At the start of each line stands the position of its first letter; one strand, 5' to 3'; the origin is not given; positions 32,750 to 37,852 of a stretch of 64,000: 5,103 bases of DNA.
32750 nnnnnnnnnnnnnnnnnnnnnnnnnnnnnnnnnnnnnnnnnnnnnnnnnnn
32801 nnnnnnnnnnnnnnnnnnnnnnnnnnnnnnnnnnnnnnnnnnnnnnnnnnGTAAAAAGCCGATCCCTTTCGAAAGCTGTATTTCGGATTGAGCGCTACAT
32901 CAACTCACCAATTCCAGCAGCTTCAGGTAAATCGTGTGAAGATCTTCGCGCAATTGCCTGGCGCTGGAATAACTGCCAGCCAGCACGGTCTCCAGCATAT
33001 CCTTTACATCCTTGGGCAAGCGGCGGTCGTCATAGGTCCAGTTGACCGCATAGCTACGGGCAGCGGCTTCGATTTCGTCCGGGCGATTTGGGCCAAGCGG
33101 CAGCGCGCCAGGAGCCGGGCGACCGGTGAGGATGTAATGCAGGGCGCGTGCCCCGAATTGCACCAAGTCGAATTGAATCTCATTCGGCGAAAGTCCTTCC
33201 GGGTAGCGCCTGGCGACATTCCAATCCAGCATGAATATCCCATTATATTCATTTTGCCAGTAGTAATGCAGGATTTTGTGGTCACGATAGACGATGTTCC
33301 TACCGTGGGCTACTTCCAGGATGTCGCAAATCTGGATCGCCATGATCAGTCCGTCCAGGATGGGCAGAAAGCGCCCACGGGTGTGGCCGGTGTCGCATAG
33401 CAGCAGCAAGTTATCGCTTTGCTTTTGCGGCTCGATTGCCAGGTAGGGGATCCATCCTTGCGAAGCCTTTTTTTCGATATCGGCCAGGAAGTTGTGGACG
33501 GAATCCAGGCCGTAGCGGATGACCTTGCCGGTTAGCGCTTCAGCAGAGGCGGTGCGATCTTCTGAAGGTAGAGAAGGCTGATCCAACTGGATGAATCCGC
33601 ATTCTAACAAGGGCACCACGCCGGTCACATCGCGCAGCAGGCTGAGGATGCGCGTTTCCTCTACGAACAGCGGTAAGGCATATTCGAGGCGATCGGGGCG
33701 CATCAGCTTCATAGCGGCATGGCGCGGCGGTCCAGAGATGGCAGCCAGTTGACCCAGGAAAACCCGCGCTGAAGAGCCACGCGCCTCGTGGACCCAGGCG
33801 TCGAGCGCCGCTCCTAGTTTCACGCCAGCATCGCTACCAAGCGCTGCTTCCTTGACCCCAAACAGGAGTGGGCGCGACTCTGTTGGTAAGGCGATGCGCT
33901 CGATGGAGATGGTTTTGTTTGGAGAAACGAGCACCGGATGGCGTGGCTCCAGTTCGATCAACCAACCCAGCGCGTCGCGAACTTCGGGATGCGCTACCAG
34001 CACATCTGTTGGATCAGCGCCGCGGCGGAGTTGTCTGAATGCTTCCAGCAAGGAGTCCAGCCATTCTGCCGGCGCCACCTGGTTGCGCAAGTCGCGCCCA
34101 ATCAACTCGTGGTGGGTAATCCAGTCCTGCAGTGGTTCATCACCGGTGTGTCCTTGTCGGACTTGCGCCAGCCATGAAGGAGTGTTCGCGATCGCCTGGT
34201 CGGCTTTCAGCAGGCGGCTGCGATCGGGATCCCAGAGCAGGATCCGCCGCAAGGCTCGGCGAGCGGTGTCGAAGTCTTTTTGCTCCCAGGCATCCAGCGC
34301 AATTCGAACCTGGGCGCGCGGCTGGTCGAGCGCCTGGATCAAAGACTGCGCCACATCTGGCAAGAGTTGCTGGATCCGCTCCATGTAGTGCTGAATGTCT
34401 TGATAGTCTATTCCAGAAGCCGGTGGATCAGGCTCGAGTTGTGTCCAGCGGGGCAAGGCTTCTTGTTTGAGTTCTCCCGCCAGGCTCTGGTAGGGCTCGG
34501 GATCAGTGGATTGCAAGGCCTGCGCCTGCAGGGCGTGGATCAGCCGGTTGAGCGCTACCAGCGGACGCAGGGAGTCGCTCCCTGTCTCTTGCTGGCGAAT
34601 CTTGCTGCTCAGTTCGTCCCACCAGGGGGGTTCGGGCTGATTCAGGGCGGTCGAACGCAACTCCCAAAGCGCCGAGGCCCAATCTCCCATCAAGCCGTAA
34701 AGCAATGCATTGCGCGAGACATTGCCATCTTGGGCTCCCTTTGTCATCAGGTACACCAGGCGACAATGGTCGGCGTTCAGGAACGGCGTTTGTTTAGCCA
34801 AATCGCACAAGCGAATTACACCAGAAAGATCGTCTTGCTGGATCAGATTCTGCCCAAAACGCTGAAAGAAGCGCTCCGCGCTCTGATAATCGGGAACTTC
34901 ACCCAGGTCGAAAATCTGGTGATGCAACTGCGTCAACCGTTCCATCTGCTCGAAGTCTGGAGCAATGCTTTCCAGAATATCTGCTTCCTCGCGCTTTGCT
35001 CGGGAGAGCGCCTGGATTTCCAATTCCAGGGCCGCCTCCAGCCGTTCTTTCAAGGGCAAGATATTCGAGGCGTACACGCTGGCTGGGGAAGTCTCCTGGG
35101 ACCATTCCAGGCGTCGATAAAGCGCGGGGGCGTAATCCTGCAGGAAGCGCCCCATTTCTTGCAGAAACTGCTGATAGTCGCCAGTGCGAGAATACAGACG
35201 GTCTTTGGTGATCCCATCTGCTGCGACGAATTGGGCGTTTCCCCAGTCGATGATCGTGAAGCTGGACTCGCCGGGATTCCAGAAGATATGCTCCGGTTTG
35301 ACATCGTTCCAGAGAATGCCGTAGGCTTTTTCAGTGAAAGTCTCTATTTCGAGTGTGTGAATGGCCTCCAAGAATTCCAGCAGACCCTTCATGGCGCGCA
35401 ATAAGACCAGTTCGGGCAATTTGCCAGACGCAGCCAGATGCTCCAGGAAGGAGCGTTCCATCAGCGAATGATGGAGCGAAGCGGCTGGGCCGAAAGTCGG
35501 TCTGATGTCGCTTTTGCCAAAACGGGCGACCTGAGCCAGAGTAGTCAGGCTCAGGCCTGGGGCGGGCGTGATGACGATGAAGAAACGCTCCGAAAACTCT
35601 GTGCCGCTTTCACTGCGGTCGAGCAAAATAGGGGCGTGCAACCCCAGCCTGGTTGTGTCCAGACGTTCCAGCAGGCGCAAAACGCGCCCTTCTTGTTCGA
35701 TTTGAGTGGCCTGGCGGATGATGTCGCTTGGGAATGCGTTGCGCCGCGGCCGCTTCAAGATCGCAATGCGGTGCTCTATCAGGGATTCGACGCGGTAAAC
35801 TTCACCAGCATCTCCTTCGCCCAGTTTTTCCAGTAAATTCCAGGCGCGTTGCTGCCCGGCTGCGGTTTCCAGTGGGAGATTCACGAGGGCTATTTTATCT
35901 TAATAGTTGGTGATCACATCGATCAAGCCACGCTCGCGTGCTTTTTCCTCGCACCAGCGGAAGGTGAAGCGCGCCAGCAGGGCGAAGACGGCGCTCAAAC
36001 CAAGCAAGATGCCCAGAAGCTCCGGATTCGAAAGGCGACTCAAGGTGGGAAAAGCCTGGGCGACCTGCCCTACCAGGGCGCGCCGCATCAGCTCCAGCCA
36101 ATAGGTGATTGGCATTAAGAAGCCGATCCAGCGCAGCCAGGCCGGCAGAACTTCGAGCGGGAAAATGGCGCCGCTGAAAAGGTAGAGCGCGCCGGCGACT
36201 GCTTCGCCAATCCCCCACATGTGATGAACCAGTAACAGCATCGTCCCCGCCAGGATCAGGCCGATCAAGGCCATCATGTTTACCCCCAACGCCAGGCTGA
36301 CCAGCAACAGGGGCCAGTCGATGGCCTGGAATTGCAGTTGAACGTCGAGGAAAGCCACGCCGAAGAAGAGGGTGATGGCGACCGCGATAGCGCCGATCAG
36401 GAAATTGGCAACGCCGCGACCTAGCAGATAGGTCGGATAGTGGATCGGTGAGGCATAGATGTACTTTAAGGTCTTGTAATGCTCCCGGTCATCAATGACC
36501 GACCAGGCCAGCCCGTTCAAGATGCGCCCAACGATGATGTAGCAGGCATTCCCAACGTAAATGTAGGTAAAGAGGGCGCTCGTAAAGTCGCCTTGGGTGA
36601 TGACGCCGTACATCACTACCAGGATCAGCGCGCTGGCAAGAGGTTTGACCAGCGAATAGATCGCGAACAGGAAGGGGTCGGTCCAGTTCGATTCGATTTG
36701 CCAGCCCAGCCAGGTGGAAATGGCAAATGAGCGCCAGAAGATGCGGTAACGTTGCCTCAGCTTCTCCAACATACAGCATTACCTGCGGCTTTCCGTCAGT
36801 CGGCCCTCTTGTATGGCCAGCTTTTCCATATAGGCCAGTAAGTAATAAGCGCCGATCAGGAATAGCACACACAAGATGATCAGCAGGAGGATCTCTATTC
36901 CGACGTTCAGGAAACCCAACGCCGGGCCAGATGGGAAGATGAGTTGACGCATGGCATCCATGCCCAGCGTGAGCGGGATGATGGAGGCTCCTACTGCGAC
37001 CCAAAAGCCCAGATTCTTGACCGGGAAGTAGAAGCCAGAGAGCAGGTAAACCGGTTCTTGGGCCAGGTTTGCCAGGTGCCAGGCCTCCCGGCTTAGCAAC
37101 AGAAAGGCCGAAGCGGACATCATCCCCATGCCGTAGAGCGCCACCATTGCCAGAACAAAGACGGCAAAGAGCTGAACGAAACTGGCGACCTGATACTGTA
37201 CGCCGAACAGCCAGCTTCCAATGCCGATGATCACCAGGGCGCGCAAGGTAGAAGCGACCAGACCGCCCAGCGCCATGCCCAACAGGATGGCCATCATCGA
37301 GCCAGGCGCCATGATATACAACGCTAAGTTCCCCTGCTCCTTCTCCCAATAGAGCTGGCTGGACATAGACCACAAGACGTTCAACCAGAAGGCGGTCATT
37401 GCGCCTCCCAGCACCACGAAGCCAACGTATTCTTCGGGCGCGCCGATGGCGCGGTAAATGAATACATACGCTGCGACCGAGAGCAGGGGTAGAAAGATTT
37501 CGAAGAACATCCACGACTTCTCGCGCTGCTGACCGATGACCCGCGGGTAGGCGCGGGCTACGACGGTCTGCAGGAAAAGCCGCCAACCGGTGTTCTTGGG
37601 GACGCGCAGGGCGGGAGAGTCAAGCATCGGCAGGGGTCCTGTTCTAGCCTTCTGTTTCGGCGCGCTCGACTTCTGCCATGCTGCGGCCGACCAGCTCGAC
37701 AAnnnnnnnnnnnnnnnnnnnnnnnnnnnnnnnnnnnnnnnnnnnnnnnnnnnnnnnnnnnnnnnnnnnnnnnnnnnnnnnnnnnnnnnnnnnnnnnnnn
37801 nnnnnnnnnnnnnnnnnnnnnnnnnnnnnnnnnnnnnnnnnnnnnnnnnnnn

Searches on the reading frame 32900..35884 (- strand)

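Call 22: search_protein_families(library=pfam, proteins=[window:32900-35884:-], max_evalue=0.001)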
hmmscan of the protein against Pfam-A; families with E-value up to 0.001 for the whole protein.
window:32900-35884:- (994 aa): 2 families
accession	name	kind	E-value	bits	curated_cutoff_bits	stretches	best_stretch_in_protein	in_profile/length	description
PF01636.29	APH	-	4.3e-06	27.1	23.2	1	41-218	23-198/239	Phosphotransferase enzyme family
PF00069.31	Pkinase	-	7.6e-06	25.9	31.7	0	143-224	82-152/263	Protein kinase domain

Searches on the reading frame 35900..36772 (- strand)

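Call 69: search_protein_families(library=pfam, proteins=[window:35900-36772:-], max_evalue=0.00001)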
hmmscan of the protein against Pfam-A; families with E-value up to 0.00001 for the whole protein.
window:35900-36772:- (290 aa): 2 families
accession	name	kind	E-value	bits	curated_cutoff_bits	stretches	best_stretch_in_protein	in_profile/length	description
PF01061.29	ABC2_membrane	-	2.2e-14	53.9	26.9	1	25-232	10-209/211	ABC-2 type transporter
PF12698.13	ABC2_membrane_3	-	3e-09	36.9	31.6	1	68-267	160-345/347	ABC-2 family transporter protein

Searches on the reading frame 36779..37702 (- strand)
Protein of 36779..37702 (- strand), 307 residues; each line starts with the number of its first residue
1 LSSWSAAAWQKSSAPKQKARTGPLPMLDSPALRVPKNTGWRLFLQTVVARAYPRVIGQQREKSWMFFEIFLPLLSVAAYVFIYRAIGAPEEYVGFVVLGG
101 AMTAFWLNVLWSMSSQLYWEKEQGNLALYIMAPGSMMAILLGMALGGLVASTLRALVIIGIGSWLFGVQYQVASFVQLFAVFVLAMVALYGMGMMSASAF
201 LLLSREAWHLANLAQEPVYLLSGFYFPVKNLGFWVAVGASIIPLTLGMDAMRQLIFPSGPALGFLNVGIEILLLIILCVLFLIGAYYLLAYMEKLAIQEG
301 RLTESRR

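Call 69: search_protein_families(library=pfam, proteins=[window:36779-37702:-], max_evalue=0.00001)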
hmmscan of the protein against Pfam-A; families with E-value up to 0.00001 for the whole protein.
window:36779-37702:- (307 aa): 1 family
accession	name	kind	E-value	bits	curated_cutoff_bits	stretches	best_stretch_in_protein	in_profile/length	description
PF01061.29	ABC2_membrane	-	1.7e-13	51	26.9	1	60-256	16-211/211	ABC-2 type transporter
